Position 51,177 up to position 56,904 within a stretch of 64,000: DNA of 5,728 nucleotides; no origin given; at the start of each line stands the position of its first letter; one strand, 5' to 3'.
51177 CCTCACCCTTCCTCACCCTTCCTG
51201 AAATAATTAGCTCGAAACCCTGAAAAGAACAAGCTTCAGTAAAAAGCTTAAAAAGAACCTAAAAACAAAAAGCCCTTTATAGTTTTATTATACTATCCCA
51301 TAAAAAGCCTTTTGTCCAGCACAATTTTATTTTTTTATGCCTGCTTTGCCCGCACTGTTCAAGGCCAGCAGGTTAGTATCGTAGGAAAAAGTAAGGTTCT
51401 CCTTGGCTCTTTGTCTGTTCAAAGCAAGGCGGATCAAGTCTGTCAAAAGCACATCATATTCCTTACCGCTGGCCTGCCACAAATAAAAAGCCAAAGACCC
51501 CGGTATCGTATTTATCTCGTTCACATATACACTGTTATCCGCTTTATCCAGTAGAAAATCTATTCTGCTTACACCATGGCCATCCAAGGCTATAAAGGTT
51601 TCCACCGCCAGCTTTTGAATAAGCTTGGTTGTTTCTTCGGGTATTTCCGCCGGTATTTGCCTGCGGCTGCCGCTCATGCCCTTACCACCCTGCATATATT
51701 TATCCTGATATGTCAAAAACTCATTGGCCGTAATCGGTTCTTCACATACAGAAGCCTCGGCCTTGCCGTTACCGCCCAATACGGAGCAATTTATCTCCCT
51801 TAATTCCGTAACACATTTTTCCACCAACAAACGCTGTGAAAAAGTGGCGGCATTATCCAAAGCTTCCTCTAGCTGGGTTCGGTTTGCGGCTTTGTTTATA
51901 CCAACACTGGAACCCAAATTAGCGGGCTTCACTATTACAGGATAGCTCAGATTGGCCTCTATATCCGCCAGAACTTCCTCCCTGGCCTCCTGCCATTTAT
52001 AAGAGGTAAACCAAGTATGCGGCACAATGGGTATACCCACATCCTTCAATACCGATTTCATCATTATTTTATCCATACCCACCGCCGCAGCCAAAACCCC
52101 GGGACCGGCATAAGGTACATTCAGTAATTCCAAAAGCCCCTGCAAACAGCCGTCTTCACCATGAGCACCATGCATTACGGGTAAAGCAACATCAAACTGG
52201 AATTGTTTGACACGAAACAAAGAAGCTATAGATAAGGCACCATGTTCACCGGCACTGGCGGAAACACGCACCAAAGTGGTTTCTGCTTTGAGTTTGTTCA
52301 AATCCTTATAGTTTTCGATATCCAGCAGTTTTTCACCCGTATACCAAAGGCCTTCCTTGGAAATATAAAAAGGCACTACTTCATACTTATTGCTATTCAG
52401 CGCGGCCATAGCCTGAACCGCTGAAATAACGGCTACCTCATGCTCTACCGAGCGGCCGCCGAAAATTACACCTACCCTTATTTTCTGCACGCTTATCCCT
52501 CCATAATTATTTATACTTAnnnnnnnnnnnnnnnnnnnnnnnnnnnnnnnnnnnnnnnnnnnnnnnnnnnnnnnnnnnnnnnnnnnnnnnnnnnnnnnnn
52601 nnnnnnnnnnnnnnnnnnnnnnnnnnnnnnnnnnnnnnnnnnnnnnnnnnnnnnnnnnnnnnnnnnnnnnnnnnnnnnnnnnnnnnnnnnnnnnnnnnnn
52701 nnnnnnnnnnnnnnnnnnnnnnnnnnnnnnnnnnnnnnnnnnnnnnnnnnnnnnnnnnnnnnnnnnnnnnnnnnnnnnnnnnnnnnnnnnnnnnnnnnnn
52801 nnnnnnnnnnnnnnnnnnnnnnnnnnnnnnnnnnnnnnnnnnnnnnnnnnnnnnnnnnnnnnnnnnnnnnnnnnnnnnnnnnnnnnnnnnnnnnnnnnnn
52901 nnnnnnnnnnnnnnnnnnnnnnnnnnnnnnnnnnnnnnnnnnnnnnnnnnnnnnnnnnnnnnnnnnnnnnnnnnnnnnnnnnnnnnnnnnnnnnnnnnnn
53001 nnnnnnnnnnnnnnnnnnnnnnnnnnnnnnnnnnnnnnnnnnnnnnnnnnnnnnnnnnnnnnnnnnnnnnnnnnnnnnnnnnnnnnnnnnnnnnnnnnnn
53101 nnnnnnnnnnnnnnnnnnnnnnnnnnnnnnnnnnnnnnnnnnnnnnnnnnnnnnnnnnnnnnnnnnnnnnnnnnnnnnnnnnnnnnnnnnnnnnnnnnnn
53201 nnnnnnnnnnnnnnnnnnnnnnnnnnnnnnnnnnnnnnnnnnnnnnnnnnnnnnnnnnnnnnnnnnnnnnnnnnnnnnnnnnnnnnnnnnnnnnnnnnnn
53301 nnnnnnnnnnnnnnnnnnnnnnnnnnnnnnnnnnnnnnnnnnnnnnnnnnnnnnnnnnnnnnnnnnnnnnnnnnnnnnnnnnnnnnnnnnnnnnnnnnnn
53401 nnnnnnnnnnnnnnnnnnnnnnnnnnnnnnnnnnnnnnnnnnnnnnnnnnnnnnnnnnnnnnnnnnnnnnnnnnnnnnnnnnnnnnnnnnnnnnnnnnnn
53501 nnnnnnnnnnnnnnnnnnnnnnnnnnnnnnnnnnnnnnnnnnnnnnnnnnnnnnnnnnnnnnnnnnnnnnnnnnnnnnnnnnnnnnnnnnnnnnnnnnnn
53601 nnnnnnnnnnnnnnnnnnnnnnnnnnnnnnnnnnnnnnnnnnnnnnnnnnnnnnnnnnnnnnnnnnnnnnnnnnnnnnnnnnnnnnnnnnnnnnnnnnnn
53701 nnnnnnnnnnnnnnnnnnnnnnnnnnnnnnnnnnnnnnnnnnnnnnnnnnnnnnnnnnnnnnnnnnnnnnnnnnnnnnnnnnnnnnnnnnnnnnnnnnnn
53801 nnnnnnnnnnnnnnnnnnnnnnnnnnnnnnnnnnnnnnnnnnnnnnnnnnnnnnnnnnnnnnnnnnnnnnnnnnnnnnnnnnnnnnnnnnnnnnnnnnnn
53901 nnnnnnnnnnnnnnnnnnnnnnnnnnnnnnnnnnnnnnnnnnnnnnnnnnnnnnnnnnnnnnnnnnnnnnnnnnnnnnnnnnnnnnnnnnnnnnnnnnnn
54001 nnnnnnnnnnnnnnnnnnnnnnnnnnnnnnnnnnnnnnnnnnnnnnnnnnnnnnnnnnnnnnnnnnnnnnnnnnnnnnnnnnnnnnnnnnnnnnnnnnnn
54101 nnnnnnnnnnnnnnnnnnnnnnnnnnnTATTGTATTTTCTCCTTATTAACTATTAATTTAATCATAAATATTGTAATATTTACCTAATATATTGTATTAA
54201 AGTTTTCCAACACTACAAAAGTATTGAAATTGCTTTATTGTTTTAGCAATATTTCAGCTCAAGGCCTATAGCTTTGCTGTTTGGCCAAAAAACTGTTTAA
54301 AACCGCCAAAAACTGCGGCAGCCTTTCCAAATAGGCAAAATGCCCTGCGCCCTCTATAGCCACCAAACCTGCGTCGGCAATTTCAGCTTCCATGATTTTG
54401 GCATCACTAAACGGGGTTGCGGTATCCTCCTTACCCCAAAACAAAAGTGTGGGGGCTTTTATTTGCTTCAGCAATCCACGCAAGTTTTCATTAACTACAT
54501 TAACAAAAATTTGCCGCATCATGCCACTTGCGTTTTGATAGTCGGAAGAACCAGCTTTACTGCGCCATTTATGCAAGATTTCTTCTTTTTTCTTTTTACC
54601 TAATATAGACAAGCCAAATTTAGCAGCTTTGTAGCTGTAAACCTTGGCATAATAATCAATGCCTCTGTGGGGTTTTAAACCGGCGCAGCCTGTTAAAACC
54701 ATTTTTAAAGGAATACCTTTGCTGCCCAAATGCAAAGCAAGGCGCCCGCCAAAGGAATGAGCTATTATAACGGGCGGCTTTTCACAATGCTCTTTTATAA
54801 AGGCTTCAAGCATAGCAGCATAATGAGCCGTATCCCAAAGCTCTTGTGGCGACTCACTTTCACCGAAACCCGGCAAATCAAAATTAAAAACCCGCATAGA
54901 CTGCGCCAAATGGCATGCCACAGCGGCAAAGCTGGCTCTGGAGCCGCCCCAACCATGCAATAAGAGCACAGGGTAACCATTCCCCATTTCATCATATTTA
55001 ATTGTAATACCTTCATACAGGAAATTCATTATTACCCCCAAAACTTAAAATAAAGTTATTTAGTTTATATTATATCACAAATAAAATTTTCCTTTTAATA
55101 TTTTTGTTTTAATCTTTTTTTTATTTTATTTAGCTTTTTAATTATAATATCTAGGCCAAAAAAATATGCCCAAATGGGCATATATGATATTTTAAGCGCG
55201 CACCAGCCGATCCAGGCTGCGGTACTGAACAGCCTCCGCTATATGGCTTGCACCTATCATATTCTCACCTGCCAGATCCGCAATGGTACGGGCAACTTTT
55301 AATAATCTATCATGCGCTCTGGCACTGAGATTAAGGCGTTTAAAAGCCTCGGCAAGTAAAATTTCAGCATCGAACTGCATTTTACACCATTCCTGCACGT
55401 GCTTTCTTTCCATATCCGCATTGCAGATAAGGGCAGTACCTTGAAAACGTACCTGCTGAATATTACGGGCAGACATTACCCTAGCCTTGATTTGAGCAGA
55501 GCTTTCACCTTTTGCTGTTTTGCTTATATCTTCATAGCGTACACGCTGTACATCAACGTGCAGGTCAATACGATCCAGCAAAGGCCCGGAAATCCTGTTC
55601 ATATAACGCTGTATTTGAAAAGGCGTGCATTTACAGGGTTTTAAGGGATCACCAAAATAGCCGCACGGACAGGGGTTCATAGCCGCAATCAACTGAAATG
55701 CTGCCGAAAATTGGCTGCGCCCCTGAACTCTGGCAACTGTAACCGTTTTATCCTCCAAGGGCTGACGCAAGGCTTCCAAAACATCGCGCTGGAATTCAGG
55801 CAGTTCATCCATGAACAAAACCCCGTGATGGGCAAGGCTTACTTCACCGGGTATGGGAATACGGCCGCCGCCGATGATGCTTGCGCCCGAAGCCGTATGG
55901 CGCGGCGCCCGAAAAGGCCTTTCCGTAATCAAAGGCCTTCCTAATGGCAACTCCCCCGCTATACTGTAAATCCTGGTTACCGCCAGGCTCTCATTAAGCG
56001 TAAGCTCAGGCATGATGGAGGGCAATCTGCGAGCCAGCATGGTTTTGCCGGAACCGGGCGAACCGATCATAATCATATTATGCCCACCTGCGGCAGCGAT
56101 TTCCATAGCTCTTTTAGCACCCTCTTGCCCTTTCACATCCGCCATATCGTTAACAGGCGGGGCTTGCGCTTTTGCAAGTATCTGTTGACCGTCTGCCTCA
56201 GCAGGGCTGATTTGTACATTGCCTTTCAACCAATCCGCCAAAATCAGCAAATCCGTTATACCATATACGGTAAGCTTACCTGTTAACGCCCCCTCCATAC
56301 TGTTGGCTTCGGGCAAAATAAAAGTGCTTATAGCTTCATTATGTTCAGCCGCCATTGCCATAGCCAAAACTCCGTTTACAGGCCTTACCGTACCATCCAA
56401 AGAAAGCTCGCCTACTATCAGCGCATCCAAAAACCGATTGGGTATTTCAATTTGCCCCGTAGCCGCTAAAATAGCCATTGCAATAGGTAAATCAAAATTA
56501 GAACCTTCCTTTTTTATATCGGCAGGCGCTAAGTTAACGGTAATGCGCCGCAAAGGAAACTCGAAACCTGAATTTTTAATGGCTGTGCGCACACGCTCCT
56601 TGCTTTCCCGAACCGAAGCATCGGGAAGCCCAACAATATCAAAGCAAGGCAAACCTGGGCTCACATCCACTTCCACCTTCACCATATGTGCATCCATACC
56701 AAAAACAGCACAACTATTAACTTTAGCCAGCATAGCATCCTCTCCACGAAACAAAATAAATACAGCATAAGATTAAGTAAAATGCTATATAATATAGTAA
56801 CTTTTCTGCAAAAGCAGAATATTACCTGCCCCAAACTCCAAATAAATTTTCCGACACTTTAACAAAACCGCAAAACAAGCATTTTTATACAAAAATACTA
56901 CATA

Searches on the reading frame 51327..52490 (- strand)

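Call 5: search_protein_families(library=pfam, proteins=[window:51327-52490:-])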
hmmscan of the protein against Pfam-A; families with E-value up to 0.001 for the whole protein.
window:51327-52490:- (387 aa): 5 families
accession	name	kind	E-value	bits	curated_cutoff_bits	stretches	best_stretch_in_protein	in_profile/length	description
PF07478.18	Dala_Dala_lig_C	-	7.1e-54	182.8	24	1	148-353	2-203/204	D-ala D-ala ligase C-terminus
PF01820.27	Dala_Dala_lig_N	-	1.4e-32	113.2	34.6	1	5-130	1-121/121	D-ala D-ala ligase N-terminus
PF02786.22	CPSase_L_D2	-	1.3e-12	48.1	19.8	1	140-328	1-178/211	Carbamoyl-phosphate synthase L chain, ATP binding domain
PF02222.28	ATP-grasp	-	1e-06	29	27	1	171-327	19-160/179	ATP-grasp domain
PF13535.11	ATP-grasp_4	-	0.00029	20.9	27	1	182-215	2-35/160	ATP-grasp domain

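Call 6: search_protein_families(library=ncbifam, proteins=[window:51327-52490:-])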
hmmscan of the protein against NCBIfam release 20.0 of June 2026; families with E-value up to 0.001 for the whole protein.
window:51327-52490:- (387 aa): 53 families (the best 25 are shown)
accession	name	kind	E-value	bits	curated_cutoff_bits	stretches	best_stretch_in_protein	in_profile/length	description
NF002528.0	PRK01966.1-4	subfamily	7.7e-106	354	262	1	1-362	2-364/366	D-alanine--D-alanine ligase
NF002526.0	PRK01966.1-2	equivalog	7.7e-101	337.6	449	1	1-369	1-360/362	D-alanine--D-alanine ligase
TIGR01205.1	D_ala_D_alaTIGR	subfamily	1.2e-89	300.5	245.65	1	5-354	1-311/318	D-alanine--D-alanine ligase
NF002525.0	PRK01966.1-1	equivalog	5.2e-88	295.4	457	1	1-367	1-361/364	D-alanine--D-alanine ligase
NF002527.0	PRK01966.1-3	equivalog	5.3e-71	239.5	310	1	3-360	2-328/332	D-alanine--D-alanine ligase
NF002529.0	PRK01966.1-5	equivalog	2.2e-69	234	472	1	1-363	1-343/348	D-alanine--D-alanine ligase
NF011171.0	PRK14573.1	equivalog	8.9e-65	219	1015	1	2-359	450-789/809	bifunctional UDP-N-acetylmuramate--L-alanine ligase/D-alanine--D-alanine ligase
NF000091.3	D_ala_D_ser_VanG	exception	1.6e-64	218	495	1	5-354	2-341/344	D-alanine--D-serine ligase VanG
NF002378.0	PRK01372.1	subfamily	3e-64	216.6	243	2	92-358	52-303/305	D-alanine--D-alanine ligase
NF000207.3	D_ala_D_ser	equivalog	2.7e-63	214.2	520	1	5-357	2-340/342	D-alanine--D-serine ligase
NF011168.0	PRK14570.1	equivalog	1.4e-61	208.9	505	1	6-366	5-357/364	D-alanyl-alanine synthetase A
NF000206.1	D_ala_D_lac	equivalog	4.6e-56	190.3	550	1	1-355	1-339/342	D-alanine--(R)-lactate ligase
NF000032.1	D_ala_D_ser_VanL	exception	5.4e-52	177.1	750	1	3-357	4-344/349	D-alanine--D-serine ligase VanL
NF011170.0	PRK14572.1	equivalog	2e-51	175.1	489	1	3-358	1-347/351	D-alanyl-alanine synthetase A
NF012215.1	D_ala_D_lac_VanD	exception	1.1e-50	172.9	700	1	1-358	1-342/343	D-alanine--(R)-lactate ligase VanD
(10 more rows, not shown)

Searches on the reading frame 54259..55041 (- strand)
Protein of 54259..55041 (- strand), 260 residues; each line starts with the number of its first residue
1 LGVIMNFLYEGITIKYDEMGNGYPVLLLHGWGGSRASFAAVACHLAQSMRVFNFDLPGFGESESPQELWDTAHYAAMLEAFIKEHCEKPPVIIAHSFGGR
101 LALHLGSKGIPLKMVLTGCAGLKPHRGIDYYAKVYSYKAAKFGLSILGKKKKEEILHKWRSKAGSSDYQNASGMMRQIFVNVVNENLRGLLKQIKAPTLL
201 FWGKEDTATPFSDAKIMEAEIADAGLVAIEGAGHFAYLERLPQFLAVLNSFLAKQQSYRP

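Call 5: search_protein_families(library=pfam, proteins=[window:54259-55041:-])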
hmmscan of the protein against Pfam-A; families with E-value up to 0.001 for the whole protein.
window:54259-55041:- (260 aa): 7 families
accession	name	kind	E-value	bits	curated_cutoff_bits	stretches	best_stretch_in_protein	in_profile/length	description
PF00561.26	Abhydrolase_1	-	3.4e-24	86.3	25.8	1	23-240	1-244/245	alpha/beta hydrolase fold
PF12697.13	Abhydrolase_6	-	1.8e-20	75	26.3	1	25-240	1-210/217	Alpha/beta hydrolase family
PF12146.15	Hydrolase_4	-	7.3e-13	48.8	27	1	25-237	7-235/239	Serine aminopeptidase, S33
PF00975.26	Thioesterase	-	3e-05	24.8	26.4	1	24-105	2-83/226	Thioesterase domain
PF08386.16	Abhydrolase_4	-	4.4e-05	24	21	1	194-239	33-78/103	TAP-like protein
PF06342.18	DUF1057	-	0.00015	21.4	21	1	25-136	38-152/297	Alpha/beta hydrolase of unknown function (DUF1057)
PF06821.19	Ser_hydrolase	-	0.00067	20.1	22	0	26-106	2-73/172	Serine hydrolase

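Call 6: search_protein_families(library=ncbifam, proteins=[window:54259-55041:-])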
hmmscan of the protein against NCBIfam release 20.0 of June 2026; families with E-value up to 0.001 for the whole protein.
window:54259-55041:- (260 aa): 30 families (the best 25 are shown)
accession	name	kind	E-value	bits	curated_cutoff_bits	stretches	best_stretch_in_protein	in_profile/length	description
NF058580.1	lipase_V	equivalog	1.6e-34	119.6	300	1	21-239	24-225/230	EstV family lipase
NF011457.0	PRK14875.1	equivalog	3.9e-24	85.3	307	1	11-254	119-371/372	acetoin dehydrogenase dihydrolipoyllysine-residue acetyltransferase subunit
NF051488.1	bifunc_PcaDC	exception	1.6e-19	70.3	390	2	186-256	184-254/375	bifunctional 3-oxoadipate enol-lactonase/4-carboxymuconolactone decarboxylase PcaDC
TIGR03695.1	menH_SHCHC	equivalog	2.9e-19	69.5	208.55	2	24-108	4-91/252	2-succinyl-6-hydroxy-2,4-cyclohexadiene-1-carboxylate synthase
TIGR03056.1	bchO_mg_che_rel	equivalog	1.9e-18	66.5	172.55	2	19-128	23-136/278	alpha/beta fold hydrolase BchO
TIGR01250.1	pro_imino_pep_2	subfamily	2.3e-18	66.8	167.65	2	135-252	169-287/288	proline iminopeptidase-family hydrolase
NF051487.1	bifunc_PcaCD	exception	4e-18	65.7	430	2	181-253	340-412/413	bifunctional 4-carboxymuconolactone decarboxylase/3-oxoadipate enol-lactonase PcaCD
TIGR01738.1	bioH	equivalog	2e-17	63.6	206.95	2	24-106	6-83/245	pimeloyl-ACP methyl ester esterase BioH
TIGR02427.1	protocat_pcaD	equivalog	5.7e-17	61.9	255.85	1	184-252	182-250/251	3-oxoadipate enol-lactonase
NF045632.1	hydroxlase_HsaD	equivalog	9.2e-17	60.9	400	2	155-253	188-289/290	4,5:9,10-diseco-3-hydroxy-5,9,17-trioxoandrosta-1(10),2-diene-4-oate hydrolase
NF050089.1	i_nPHAscl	equivalog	6.5e-16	58.2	300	2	10-107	5-103/288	intracellular short-chain-length polyhydroxyalkanoate depolymerase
NF045945.1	ProImpepLactob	equivalog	1e-12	48.2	400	1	150-254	189-292/293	proline iminopeptidase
NF002938.0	PRK03592.1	equivalog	1.2e-12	47.8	241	1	11-107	19-115/298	haloalkane dehalogenase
NF045948.1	ProImpepThrmp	equivalog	6.6e-12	45.5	500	1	189-255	225-290/291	proline iminopeptidase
NF008340.0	PRK11126.1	equivalog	1.1e-11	44.5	261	1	25-109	17-99/255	2-succinyl-6-hydroxy-2,4-cyclohexadiene-1-carboxylate synthase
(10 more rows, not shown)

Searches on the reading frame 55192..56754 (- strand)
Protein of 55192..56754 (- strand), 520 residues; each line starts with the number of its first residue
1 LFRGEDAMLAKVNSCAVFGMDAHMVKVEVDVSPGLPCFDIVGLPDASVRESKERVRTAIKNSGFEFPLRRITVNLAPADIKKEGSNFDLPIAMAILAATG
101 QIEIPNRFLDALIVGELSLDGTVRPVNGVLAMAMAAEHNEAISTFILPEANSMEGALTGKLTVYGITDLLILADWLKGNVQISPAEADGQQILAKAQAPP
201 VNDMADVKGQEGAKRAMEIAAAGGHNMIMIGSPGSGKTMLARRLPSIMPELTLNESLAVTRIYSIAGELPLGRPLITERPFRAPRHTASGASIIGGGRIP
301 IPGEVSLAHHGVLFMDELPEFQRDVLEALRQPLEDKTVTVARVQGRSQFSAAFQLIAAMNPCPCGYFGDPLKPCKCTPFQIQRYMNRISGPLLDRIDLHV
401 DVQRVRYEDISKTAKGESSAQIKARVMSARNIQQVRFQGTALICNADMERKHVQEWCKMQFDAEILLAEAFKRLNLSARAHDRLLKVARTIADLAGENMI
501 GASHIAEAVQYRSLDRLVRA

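Call 5: search_protein_families(library=pfam, proteins=[window:55192-56754:-])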
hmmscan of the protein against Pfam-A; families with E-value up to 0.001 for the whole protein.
window:55192-56754:- (520 aa): 8 families
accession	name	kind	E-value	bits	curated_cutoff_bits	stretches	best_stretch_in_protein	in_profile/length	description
PF01078.27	Mg_chelatase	-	6.1e-93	310.4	20.3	1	203-409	1-206/207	Magnesium chelatase, subunit ChlI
PF13541.12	ChlI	-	3.2e-48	163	27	1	27-151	1-121/121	Subunit ChlI of Mg-chelatase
PF13335.12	Mg_chelatase_C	-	2.5e-32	111.7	26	1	416-512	1-94/94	Magnesium chelatase, subunit ChlI C-terminal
PF07728.20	AAA_5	-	6.4e-10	39.6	22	1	310-363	67-125/139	AAA domain (dynein-related subfamily)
PF00493.29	MCM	-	2.4e-07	30.5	23.3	0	303-364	115-176/224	MCM P-loop domain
PF00158.32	Sigma54_activat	-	1.1e-05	25.7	20.2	0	303-360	87-142/168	Sigma-54 interaction domain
PF05362.19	Lon_C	-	5.1e-05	23.4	21.1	1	54-153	76-174/205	Lon protease (S16) C-terminal proteolytic domain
PF05496.18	RuvB_N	-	0.00039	20.6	27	0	306-355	81-130/159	Holliday junction DNA helicase RuvB P-loop domain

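Call 6: search_protein_families(library=ncbifam, proteins=[window:55192-56754:-])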
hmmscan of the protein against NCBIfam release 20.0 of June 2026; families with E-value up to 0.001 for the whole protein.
window:55192-56754:- (520 aa): 7 families
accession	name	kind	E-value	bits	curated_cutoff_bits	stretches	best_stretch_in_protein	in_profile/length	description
TIGR00368.1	TIGR00368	hypoth_equivalog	8.2e-186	618.4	362.4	1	13-512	2-499/499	YifB family Mg chelatase-like AAA ATPase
NF007365.0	PRK09862.1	equivalog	8.6e-134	446.9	530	1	9-518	3-498/506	YifB family Mg chelatase-like AAA ATPase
TIGR00764.1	lon_rel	equivalog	2.5e-14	52.8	516.6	1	205-260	18-73/608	ATP-dependent protease LonB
TIGR02902.1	spore_lonB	equivalog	3.8e-12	45.6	723.3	2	48-154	405-507/531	ATP-dependent protease LonB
TIGR02903.1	spore_lon_C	equivalog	3e-08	32.7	678.8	0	91-154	532-591/615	Lon family ATP-dependent protease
NF038308.1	RNA_repair_RtcR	equivalog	5.3e-07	28.8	650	1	303-360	272-327/530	RNA repair transcriptional activator RtcR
NF000868.0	PRK00080.1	equivalog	4.5e-05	22.5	282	0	306-347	99-140/330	Holliday junction branch migration DNA helicase RuvB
